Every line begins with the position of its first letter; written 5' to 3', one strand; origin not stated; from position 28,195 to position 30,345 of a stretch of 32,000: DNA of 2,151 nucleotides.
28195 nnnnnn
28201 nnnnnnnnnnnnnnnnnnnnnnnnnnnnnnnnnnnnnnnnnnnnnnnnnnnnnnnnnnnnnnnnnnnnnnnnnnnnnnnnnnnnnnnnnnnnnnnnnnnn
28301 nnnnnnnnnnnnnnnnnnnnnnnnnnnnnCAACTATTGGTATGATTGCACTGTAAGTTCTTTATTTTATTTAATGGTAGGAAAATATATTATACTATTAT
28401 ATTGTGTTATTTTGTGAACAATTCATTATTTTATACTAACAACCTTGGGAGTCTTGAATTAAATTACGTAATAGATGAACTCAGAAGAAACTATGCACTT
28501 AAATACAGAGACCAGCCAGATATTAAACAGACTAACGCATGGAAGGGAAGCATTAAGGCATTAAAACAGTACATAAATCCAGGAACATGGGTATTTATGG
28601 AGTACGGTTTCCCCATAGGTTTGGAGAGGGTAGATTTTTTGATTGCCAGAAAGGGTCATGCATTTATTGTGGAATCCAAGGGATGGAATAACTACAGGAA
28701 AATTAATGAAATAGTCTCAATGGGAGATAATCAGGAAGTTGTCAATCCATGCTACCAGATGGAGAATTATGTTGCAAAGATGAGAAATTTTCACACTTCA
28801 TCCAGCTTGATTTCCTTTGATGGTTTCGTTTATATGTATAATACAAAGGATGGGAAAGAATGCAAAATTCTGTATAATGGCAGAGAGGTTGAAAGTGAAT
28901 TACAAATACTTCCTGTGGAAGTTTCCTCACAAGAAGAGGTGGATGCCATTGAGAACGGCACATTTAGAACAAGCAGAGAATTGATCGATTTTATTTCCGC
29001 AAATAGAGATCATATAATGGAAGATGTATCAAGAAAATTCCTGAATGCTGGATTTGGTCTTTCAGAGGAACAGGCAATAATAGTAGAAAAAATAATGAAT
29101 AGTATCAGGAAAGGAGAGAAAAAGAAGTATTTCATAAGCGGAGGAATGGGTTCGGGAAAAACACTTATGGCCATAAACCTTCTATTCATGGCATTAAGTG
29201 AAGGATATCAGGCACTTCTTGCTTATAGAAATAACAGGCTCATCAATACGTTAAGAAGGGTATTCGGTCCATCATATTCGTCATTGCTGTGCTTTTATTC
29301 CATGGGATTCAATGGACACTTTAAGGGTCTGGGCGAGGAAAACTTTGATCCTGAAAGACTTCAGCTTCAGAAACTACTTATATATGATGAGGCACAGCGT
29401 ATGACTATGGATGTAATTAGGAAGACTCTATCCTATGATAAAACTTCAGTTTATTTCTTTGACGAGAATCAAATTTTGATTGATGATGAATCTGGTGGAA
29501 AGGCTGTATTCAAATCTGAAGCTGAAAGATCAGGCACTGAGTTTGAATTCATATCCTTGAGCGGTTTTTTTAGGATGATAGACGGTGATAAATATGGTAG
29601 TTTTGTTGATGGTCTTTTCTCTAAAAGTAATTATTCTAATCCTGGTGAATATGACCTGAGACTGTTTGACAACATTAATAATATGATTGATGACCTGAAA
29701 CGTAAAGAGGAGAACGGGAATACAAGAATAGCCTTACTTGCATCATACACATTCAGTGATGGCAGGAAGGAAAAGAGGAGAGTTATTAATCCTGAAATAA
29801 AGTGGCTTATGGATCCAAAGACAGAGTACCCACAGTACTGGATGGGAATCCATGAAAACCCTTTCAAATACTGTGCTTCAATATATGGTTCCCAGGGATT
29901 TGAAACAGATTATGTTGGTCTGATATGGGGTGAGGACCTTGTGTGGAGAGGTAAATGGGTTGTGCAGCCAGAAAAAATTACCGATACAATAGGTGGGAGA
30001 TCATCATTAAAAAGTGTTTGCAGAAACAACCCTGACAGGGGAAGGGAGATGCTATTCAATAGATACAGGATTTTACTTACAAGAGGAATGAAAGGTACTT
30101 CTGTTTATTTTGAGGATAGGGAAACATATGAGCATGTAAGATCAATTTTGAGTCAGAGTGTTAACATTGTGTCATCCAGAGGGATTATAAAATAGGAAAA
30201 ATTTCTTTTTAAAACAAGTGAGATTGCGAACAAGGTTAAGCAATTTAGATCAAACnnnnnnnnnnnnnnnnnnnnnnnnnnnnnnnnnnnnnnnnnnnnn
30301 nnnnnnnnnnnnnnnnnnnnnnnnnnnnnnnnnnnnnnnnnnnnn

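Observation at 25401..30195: Same-strand cluster of three diverged 312-aa paralogs plus a nuclease-helicase: candidate undescribed defence or nucleic-acid surveillance system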

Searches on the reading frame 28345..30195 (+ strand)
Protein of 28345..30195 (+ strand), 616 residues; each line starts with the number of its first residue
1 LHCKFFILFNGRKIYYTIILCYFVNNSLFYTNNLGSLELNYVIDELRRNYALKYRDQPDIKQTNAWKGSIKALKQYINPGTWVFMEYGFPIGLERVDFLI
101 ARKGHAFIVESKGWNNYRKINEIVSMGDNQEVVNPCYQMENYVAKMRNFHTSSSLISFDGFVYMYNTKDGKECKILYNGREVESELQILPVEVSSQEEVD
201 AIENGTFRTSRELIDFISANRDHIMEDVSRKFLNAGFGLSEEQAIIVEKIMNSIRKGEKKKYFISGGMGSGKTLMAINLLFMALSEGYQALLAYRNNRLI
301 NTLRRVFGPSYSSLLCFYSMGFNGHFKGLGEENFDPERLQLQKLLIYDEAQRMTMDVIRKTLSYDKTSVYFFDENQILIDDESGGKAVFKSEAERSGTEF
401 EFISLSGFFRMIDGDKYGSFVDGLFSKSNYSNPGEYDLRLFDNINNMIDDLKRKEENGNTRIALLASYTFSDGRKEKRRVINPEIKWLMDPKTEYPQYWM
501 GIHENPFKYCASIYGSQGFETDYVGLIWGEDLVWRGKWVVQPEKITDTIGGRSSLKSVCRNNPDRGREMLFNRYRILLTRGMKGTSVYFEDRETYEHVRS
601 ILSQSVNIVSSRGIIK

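Call 3: search_protein_families(library=pfam, proteins=[window:28345-30195:+], max_evalue=1)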
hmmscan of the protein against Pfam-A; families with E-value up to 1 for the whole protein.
window:28345-30195:+ (616 aa): 13 families
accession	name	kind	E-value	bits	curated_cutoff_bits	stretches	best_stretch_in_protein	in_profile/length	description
PF09848.15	SLFN-g3_helicase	-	1.7e-57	195.7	24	1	260-591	2-354/354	Schlafen group 3, DNA/RNA helicase domain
PF04851.21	ResIII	-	0.0002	21.7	22.5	1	239-312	4-78/164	Type III restriction enzyme, res subunit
PF20720.3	nSTAND3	-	0.0027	17.9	27.2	1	260-292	18-50/155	Novel STAND NTPase 3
PF00270.35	DEAD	-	0.0028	17.8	26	1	249-358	6-109/167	DEAD/DEAH box helicase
PF08378.17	NERD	-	0.0029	18.5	22.1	1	84-149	24-95/111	Nuclease-related domain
PF05970.20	PIF1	-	0.0031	17.6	25.9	1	239-280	2-43/223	PIF1-like helicase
PF10236.15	DAP3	-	0.0084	15.8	23.1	1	246-301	10-65/311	Mitochondrial ribosomal death-associated protein 3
PF06745.19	ATPase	-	0.062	13.1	26.6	1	259-291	19-52/231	KaiC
PF10923.14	BrxC_BrxD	-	0.09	12.1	22.2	1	238-288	29-78/414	BREX system ATP-binding protein BrxC/D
PF13245.12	AAA_19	-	0.099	13.3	25.1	1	258-361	10-110/134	AAA domain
PF18904.5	DUF5660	-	0.12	13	24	1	428-462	38-72/109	Domain of unknown function (DUF5660)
PF01695.23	IstB_IS21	-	0.14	12.1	24.1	1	262-305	95-137/238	IstB-like ATP binding protein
PF25199.1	nSTAND_NTPase5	-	0.17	12.2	34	1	246-297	24-80/145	Novel STAND NTPase 5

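Call 4: search_protein_families(library=padloc, proteins=[window:28345-30195:+], max_evalue=1)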
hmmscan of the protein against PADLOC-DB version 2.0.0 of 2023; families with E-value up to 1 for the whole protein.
window:28345-30195:+ (616 aa): 5 families
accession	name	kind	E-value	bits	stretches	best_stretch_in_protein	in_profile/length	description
PDLC05014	PDC-S41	-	2.1e-21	73.9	2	42-304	21-282/657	-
PDLC02372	Nhi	-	2.1e-13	47.8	1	230-467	174-386/470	-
PDLC02350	AbiO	-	3.5e-13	47.1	1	230-469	170-383/468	AbiO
PDLC01730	typeIV_DinG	-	0.0036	13.7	1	233-280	115-160/802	Csf4_1_IVA1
PDLC00111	GajB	-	0.014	12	1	243-282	9-48/625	UrvD helicase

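Call 5: search_protein_families(library=ncbifam, proteins=[window:28345-30195:+], max_evalue=1)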
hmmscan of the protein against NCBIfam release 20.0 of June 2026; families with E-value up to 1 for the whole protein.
window:28345-30195:+ (616 aa): 19 families
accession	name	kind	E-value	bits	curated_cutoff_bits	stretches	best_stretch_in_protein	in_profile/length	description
NF008165.0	PRK10917.1-3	equivalog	1e-06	27.5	711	1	227-292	253-318/692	ATP-dependent DNA helicase RecG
NF008170.0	PRK10917.2-4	equivalog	1e-05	23.7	975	1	230-292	391-454/826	ATP-dependent DNA helicase RecG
TIGR00643.1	recG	equivalog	1.4e-05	24.1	659.4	1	220-292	216-289/629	ATP-dependent DNA helicase RecG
NF008168.0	PRK10917.2-2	equivalog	3.5e-05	22.3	718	1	226-291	352-418/795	ATP-dependent DNA helicase RecG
NF008163.0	PRK10917.1-1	equivalog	0.002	16.5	796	1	207-292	236-322/692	ATP-dependent DNA helicase RecG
NF008169.0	PRK10917.2-3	equivalog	0.0036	15.9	555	1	231-285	221-276/610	ATP-dependent DNA helicase RecG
TIGR00580.2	mfd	equivalog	0.0039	15.6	800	1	234-292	429-487/907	transcription-repair coupling factor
NF008166.0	PRK10917.1-4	equivalog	0.007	14.5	864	1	227-292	264-330/705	ATP-dependent DNA helicase RecG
NF008167.0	PRK10917.2-1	equivalog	0.011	13.9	995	1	236-292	282-338/744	ATP-dependent DNA helicase RecG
NF004066.1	PRK05580.1-3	equivalog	0.013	13.8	813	1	232-292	246-304/788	primosomal protein N'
NF008164.0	PRK10917.1-2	equivalog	0.021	13.1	785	1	236-292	274-330/704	ATP-dependent DNA helicase RecG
NF004068.0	PRK05580.1-5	equivalog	0.024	12.7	1249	1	237-292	257-311/795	primosomal protein N'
NF004065.0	PRK05580.1-1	equivalog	0.032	12.4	858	1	213-292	172-249/731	primosomal protein N'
NF008521.0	PRK11448.1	equivalog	0.054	11.5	729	1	206-284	381-458/1123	type I restriction-modification system endonuclease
NF004071.0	PRK05580.2-3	equivalog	0.068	11.1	1105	1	238-293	201-256/735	primosomal protein N'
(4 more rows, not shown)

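Call 7: search_solved_structures(query=window:28345-30195:+, max_evalue=0.01)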
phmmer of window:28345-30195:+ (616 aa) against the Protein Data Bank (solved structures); distinct sequences matched with E-value up to 0.01: 0.

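Call 32: find_related_loci(query=window:28414-30195:+, collection=genome_contigs, flank=8000)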
Query window:28414-30195:+ (593 aa) in genome_contigs; peptide patterns used: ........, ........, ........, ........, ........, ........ (x = any residue, [..] = any of these).
52 stretches matched a pattern; 1 encode a relative of the query (tblastn E <= 1e-3); 1 distinct loci.
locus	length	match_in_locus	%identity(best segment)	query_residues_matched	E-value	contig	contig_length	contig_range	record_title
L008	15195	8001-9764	80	1-587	0e+0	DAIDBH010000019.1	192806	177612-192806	MAG TPA_asm: Thermoplasmatales archaeon isolate clean327 k141_16301, whole genome shotgun sequence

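Call 50: find_homologous_proteins(query=window:28414-30195:+, max_evalue=0.00001)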
Query window:28414-30195:+ (593 aa): 170 proteins with E <= 0.00001 among 8000 candidates; the best 120 are listed.
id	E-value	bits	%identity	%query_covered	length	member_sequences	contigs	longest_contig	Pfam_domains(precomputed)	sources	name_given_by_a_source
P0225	0.0e+0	1325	98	100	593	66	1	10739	PF09848.16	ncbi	-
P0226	0.0e+0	1166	85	98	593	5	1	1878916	PF09848.16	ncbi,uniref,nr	ncbi:NERD domain protein [Cuniculiplasma divulgatum]|uniref:NERD domain protein n=1 Tax=Cuniculiplas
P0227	0.0e+0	1117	80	99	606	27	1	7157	PF09848.16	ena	-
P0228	2.4e-211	721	53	99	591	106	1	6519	PF00270.36,PF09848.16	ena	-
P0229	3.9e-211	721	53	99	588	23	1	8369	PF09848.16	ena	-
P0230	2.7e-207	708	53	98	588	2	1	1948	PF09848.16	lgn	-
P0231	1.0e-206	706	53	98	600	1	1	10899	PF09848.16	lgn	-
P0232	2.2e-206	705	89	60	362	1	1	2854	PF09848.16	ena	-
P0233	1.3e-203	696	52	98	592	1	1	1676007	PF09848.16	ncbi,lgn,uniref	ncbi:DUF2075 domain-containing protein [Oxyplasma meridianum]|uniref:DUF2075 domain-containing prote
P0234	1.7e-166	573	47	97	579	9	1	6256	PF09848.16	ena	-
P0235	1.8e-165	570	46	97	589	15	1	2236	PF09848.16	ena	-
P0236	4.4e-165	569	47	98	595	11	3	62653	PF09848.16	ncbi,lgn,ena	-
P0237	9.8e-162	558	45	99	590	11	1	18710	PF09848.16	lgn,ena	-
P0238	1.2e-161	557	45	98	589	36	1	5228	PF09848.16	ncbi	-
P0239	1.7e-161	557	46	99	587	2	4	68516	PF09848.16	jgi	jgi:DUF2075 family protein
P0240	1.5e-160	554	46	99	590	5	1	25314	PF09848.16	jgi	-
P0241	4.0e-158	546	45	98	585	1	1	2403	PF09848.16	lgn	-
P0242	6.8e-157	542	45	97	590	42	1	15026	PF09848.16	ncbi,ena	-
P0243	4.9e-151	522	42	98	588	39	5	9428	PF09848.16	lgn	-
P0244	7.2e-148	512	42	98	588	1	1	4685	PF09848.16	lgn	-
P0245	7.5e-146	505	42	97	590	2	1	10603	PF09848.16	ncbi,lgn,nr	ncbi:MAG: DUF2075 domain-containing protein [Candidatus Thermoplasmatota archaeon]|nr:DUF2075 domain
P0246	6.3e-143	495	42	98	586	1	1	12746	PF09848.16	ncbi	ncbi:MAG: DNA/RNA helicase domain-containing protein [Thermoplasmataceae archaeon]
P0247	2.7e-139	483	43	90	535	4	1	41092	PF09848.16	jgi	jgi:hypothetical protein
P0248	6.9e-131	456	40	95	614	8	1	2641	PF00270.36,PF08378.18,PF09848.16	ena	-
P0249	3.8e-128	447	41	92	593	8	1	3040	PF00270.36,PF09848.16,PF25199.2,PF04851.22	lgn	-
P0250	1.7e-126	441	41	86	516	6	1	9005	PF09848.16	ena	-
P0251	5.0e-126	440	40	95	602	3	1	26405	PF00270.36,PF09848.16,PF10236.16,PF25199.2,PF04851.22,PF20720.4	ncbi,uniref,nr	ncbi:DNA/RNA helicase domain-containing protein [Thermoplasma sp.]|uniref:DNA/RNA helicase domain-co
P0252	6.4e-125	436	41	88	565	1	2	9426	PF08378.18,PF09848.16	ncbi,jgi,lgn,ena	-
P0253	1.6e-123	431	41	95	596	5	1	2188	PF09848.16,PF04851.22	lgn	-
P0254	7.1e-123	429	40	96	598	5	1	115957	PF08378.18,PF09848.16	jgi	jgi:DUF2075 family protein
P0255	6.1e-122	426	39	93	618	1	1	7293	PF08378.18,PF09848.16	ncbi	-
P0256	6.9e-122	426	39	95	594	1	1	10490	PF00270.36,PF09848.16,PF04851.22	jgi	-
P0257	2.0e-121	425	38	95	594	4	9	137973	PF00270.36,PF09848.16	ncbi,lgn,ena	-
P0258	6.0e-121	423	41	95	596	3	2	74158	PF00270.36,PF09848.16,PF04851.22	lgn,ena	-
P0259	1.0e-120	422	39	95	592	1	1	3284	PF08378.18,PF09848.16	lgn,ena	-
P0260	3.2e-120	421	38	95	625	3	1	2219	PF08378.18,PF09848.16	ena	-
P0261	3.3e-120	420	39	92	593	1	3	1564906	PF09848.16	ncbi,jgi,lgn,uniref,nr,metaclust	ncbi:conserved hypothetical protein [Thermoplasma acidophilum]|uniref:Schlafen group 3-like DNA/RNA 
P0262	4.3e-120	420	41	87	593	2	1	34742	PF09848.16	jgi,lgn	-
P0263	5.5e-120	420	40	95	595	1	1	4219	PF09848.16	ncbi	-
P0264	5.5e-120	420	40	95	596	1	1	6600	PF09848.16,PF04851.22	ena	-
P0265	6.1e-120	420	39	95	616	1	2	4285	PF00270.36,PF09848.16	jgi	jgi:DUF2075 family protein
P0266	9.4e-120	419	40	88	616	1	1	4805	PF08378.18,PF09848.16,PF04851.22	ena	-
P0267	2.5e-118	414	38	95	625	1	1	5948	PF08378.18,PF09848.16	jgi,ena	-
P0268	4.3e-118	413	40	95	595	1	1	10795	PF09848.16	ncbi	-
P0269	5.4e-118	413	40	96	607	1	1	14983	PF09848.16,PF04851.22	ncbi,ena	-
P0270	7.1e-118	413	38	96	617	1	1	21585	PF08378.18,PF09848.16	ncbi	-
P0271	8.2e-117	409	37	98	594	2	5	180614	PF00270.36,PF09848.16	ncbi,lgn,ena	-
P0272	3.0e-116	407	39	96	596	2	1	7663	PF09848.16,PF04851.22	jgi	-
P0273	1.0e-115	406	36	96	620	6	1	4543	PF05970.21,PF08378.18,PF09848.16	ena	-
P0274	1.3e-115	405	38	95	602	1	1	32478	PF09848.16,PF04851.22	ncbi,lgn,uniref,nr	ncbi:DNA/RNA helicase domain-containing protein [Thermoplasma sp.]|uniref:DNA/RNA helicase domain-co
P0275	5.0e-115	403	39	95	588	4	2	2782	PF09848.16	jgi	-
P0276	2.2e-114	401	38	91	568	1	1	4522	PF09848.16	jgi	-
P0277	3.1e-114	401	39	93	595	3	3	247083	PF09848.16,PF04851.22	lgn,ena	-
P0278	3.1e-114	401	39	95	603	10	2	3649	PF09848.16,PF04851.22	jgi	-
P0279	7.4e-114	399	40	95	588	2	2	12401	PF13401.13,PF08378.18,PF09848.16,PF04851.22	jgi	-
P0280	1.2e-113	399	39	95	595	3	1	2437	PF09848.16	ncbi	-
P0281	1.4e-113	399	38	93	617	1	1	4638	PF00270.36,PF08378.18,PF09848.16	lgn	-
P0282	3.2e-113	397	38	94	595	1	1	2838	PF09848.16,PF04851.22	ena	-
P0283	1.6e-111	392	38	93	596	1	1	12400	PF09848.16,PF04851.22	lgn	-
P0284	5.7e-111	390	39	94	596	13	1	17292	PF00270.36,PF09848.16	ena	-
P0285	4.0e-108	381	38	92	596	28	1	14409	PF09848.16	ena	-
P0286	8.8e-108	379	37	98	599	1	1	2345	PF09848.16,PF04851.22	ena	-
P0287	3.8e-106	374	39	78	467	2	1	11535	PF09848.16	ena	-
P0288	1.2e-103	366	37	94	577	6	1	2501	PF00270.36,PF09848.16,PF04851.22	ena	-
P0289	1.9e-101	359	36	95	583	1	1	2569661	PF09848.16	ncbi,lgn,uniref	ncbi:hypothetical protein SJAV_08300 [Sulfurisphaera javensis]|uniref:Schlafen group 3-like DNA/RNA 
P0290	6.7e-97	344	35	94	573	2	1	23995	PF09848.16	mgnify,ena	mgnify:CR=1 FL=1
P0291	2.0e-94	335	38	92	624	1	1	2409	PF09848.16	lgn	-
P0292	2.1e-93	332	34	94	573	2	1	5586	PF09848.16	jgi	-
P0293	1.5e-92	329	36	97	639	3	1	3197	PF09848.16,PF04851.22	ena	-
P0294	3.7e-92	328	36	96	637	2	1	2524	PF13401.13,PF09848.16,PF04851.22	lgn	-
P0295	4.9e-92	327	34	96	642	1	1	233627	PF08378.18,PF09848.16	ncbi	-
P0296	2.0e-91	325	35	95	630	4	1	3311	PF09848.16,PF04851.22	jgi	-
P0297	5.2e-90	321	35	94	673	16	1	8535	PF09848.16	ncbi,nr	ncbi:MAG: DUF2075 domain-containing protein [Nitrososphaerota archaeon]|nr:DUF2075 domain-containing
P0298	1.1e-89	320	40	77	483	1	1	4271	PF09848.16,PF04851.22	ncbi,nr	ncbi:MAG: DUF2075 domain-containing protein [Sulfolobus sp.]|nr:DUF2075 domain-containing protein [S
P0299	3.0e-89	318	35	95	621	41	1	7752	PF09848.16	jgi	-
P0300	3.3e-88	315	36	95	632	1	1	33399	PF09848.16,PF04851.22,PF20720.4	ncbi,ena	-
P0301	5.0e-88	314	34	95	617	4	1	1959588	PF09848.16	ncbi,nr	ncbi:hypothetical protein Thermo_00260 [Thermoplasmatales archaeon]|nr:hypothetical protein Thermo_0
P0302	1.1e-87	313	35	98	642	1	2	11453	PF13401.13,PF09848.16,PF04851.22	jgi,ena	-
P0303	2.7e-87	312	36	93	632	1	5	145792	PF09848.16,PF04851.22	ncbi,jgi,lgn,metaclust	jgi:hypothetical protein|metaclust:\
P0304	2.7e-87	312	35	98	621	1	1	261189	PF09848.16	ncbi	ncbi:MAG: DNA/RNA helicase domain-containing protein [Thermoplasmataceae archaeon]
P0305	1.7e-86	309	36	92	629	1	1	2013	PF05970.21,PF09848.16,PF04851.22,PF02562.23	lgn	-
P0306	1.8e-86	309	35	95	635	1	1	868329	PF09848.16,PF04851.22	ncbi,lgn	-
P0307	2.0e-86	309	34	94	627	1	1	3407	PF09848.16,PF04851.22,PF20720.4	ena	-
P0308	2.0e-86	309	34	94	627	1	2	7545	PF09848.16,PF04851.22,PF20720.4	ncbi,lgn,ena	-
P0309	2.1e-86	309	34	94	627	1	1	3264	PF09848.16,PF04851.22,PF20720.4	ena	-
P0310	6.5e-86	307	37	91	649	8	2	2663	PF00270.36,PF09848.16,PF04851.22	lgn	-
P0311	4.3e-85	305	34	97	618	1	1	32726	PF09848.16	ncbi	ncbi:MAG: DNA/RNA helicase domain-containing protein [Thermoplasmata archaeon]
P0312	9.4e-85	303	34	96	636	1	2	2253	PF09848.16,PF04851.22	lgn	-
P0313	1.1e-84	303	34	93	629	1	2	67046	PF09848.16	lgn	-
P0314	1.9e-84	302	35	94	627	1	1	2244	PF13401.13,PF09848.16,PF04851.22,PF20720.4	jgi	-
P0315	2.3e-84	302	34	97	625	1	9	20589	PF09848.16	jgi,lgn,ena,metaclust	jgi:DUF2075 family protein/DNA replication protein DnaC|metaclust:\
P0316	2.6e-84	302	35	92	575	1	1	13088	PF09848.16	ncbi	ncbi:MAG: DNA/RNA helicase domain-containing protein [Thermoplasmataceae archaeon]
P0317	3.9e-84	301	35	94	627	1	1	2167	PF13401.13,PF09848.16,PF04851.22,PF20720.4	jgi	-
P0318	4.6e-84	301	35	94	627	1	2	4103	PF13401.13,PF09848.16,PF04851.22,PF20720.4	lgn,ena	-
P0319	5.9e-84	301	35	94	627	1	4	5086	PF13401.13,PF09848.16,PF04851.22,PF20720.4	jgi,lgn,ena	-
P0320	8.1e-84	300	35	94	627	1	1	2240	PF13401.13,PF09848.16,PF04851.22,PF20720.4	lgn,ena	-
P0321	8.3e-84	300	35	94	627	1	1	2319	PF13401.13,PF09848.16,PF04851.22,PF20720.4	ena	-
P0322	9.5e-84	300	35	94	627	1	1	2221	PF13401.13,PF09848.16,PF04851.22,PF20720.4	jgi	-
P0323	9.6e-84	300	35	94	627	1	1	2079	PF13401.13,PF09848.16,PF04851.22,PF20720.4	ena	-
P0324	1.2e-83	300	35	94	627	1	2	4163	PF13401.13,PF09848.16,PF04851.22,PF20720.4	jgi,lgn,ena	-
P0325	1.3e-83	300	35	97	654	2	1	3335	PF09848.16,PF04851.22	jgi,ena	-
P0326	2.5e-83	299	35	96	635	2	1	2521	PF09848.16,PF04851.22,PF20720.4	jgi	-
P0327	4.1e-83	298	34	97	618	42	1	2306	PF09848.16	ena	-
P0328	4.9e-83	298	35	95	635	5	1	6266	PF09848.16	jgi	-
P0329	5.0e-83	298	31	98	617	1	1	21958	PF09848.16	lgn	-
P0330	9.2e-83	297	33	97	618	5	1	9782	PF09848.16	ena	-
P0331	9.5e-83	297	33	97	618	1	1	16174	PF09848.16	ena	-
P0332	1.1e-82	297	32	98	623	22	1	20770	PF13245.13,PF09848.16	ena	-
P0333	1.1e-82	297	33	97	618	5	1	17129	PF09848.16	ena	-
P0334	1.2e-82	296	35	92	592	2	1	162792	PF09848.16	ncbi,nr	ncbi:MAG: DUF2075 domain-containing protein [Synergistetes bacterium]|nr:DUF2075 domain-containing p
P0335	1.5e-82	296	33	97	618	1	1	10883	PF09848.16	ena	-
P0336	3.2e-82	295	32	94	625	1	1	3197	PF09848.16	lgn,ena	-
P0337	4.6e-82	295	34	94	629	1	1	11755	PF09848.16,PF04851.22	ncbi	-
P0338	6.1e-82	294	33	95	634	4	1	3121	PF09848.16,PF04851.22,PF20720.4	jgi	jgi:DUF2075 family protein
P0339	6.2e-82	294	33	94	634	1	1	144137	PF09848.16,PF20720.4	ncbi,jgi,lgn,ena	-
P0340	8.1e-82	294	34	95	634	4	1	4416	PF13401.13,PF09848.16,PF04851.22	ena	-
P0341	1.1e-81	293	34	96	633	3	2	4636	PF09848.16,PF04851.22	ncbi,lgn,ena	-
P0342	1.2e-81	293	35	93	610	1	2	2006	PF05970.21,PF09848.16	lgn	-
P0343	1.2e-81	293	34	92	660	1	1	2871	PF09848.16,PF04851.22,PF20720.4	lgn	-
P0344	5.9e-81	291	34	97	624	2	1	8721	PF09848.16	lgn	-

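Call 51: find_encoding_contigs(protein=P0233, flank=7000, max_places=1)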
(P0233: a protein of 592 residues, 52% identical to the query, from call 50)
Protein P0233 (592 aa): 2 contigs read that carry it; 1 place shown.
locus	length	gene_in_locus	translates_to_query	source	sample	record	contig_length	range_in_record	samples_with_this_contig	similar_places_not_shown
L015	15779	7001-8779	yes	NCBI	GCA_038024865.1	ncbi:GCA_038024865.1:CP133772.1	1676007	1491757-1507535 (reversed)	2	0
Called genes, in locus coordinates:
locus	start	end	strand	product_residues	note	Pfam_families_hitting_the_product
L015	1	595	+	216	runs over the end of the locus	-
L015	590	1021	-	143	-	-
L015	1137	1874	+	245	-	PF00106:adh_short, PF08659:KR, PF23441:SDR (weak), PF13561:adh_short_C2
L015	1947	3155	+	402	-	PF00083:Sugar_tr (faint), PF07690:MFS_1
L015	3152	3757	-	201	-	PF00005:ABC_tran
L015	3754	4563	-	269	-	PF00528:BPD_transp_1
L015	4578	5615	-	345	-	PF13531:SBP_bac_11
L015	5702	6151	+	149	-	PF00196:GerE (weak), PF04545:Sigma70_r4 (weak), PF14601:TFX_C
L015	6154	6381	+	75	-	PF00941:FAD_binding_5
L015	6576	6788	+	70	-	PF20256:MoCoBD_2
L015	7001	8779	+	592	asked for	PF09848:SLFN-g3_helicase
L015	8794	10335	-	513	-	PF00488:MutS_V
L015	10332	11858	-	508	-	PF00488:MutS_V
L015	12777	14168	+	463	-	PF01565:FAD_binding_4, PF02913:FAD-oxidase_C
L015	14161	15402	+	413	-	PF00037:Fer4 (faint), PF12797:Fer4_2 (faint), PF13183:Fer4_8, PF13237:Fer4_10 (faint), PF12838:Fer4_7, PF13534:Fer4_17 (weak), PF02754:CCG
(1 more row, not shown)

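Call 52: find_encoding_contigs(protein=P0236, flank=7000, max_places=2)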
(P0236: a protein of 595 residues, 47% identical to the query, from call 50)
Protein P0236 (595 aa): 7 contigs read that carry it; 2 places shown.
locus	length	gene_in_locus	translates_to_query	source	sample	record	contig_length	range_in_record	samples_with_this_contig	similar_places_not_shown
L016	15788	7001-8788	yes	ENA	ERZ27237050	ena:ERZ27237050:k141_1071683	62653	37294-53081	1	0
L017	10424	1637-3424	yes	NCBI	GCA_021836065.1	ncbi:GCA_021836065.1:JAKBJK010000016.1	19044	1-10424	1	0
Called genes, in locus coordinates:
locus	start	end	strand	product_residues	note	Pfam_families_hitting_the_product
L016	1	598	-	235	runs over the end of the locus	PF00900:Ribosomal_S4e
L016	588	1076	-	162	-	PF16906:Ribosomal_L26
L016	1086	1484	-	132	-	PF00238:Ribosomal_L14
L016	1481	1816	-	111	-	PF00366:Ribosomal_S17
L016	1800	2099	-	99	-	PF01868:RNase_P-MRP_p29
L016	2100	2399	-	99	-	PF01253:SUI1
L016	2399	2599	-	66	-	PF00831:Ribosomal_L29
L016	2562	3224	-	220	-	PF07650:KH_2, PF00189:Ribosomal_S3_C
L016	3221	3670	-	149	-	PF00237:Ribosomal_L22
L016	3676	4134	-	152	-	PF00203:Ribosomal_S19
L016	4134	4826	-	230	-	PF03947:Ribosomal_L2_C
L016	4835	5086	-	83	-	PF00276:Ribosomal_L23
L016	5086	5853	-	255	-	PF00573:Ribosomal_L4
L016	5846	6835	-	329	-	PF00297:Ribosomal_L3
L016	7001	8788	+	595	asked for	PF09848:SLFN-g3_helicase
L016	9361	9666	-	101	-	-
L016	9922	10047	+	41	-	-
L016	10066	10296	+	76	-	-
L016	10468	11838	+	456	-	PF00083:Sugar_tr, PF07690:MFS_1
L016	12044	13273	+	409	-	PF05940:NnrS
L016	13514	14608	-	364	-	PF01548:DEDD_Tnp_IS110, PF02371:Transposase_20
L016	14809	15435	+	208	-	PF10006:DUF2249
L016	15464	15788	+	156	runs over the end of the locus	-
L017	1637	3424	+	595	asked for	PF09848:SLFN-g3_helicase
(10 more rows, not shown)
